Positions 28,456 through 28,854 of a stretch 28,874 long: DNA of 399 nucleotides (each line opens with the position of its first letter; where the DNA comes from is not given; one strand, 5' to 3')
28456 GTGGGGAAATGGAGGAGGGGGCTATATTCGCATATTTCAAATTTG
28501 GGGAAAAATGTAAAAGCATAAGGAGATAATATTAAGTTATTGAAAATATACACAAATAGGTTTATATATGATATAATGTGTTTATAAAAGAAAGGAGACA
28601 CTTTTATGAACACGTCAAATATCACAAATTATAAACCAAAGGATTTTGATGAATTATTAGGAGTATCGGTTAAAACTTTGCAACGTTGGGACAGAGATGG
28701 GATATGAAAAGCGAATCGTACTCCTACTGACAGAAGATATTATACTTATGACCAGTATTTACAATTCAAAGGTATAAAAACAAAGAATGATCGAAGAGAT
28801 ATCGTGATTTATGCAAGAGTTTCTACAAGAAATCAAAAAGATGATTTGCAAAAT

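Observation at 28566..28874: AT-rich IS607-family tnpA with an in-frame TGA where a hydrophobic residue is expected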

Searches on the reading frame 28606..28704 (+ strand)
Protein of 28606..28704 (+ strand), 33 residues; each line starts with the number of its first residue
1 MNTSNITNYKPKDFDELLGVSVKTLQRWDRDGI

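Call 18: find_encoding_contigs(protein=window:28606-28704:+, flank=6000, max_places=10)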
Protein window:28606-28704:+ (33 aa): 9 contigs read that carry it; 8 places shown.
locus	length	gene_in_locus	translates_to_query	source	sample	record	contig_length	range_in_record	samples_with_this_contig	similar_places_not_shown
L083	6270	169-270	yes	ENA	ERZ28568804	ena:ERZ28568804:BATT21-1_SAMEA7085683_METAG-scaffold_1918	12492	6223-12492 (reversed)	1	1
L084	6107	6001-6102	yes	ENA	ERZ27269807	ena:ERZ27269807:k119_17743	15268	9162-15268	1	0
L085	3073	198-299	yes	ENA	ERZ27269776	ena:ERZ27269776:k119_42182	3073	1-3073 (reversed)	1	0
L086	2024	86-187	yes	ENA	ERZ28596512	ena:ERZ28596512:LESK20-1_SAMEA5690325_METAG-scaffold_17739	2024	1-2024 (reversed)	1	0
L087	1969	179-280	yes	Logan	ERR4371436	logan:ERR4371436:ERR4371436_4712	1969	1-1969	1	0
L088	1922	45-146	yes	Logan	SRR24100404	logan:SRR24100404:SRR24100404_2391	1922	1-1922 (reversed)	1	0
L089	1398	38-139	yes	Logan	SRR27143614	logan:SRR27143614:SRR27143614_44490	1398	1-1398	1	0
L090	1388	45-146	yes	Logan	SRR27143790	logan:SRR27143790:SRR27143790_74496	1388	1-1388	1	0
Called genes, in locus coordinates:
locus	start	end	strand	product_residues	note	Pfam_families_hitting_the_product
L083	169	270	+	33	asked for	-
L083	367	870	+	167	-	PF00239:Resolvase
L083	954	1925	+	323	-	PF01385:OrfB_IS605, PF07282:Cas12f1-like_TNB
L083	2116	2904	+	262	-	PF01048:PNP_UDP_1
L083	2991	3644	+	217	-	PF13529:Peptidase_C39_2, PF03412:Peptidase_C39 (weak)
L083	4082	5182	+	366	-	PF01381:HTH_3, PF12844:HTH_19 (faint), PF13443:HTH_26 (weak), PF13560:HTH_31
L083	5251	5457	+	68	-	-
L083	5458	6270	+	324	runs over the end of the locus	PF00005:ABC_tran, PF13304:AAA_21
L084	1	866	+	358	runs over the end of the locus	PF02518:HATPase_c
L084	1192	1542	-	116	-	-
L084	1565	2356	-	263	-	PF11368:DUF3169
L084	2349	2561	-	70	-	PF13560:HTH_31, PF01381:HTH_3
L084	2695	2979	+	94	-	-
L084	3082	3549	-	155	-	-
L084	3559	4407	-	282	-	PF00165:HTH_AraC (faint), PF12833:HTH_18, PF06445:GyrI-like, PF14526:Cass2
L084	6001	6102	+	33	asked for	-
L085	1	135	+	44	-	?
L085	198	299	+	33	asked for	-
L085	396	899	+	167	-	PF00239:Resolvase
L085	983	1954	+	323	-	PF01385:OrfB_IS605, PF07282:Cas12f1-like_TNB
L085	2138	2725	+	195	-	PF01965:DJ-1_PfpI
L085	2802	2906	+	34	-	-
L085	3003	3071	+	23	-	?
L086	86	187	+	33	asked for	-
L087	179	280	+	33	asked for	-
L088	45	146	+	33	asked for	-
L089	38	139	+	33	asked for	-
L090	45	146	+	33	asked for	-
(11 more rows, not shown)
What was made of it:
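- Reality of the TGA: the exact 33-aa product lies on 9 contigs from 8 sample assemblies (call 18).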
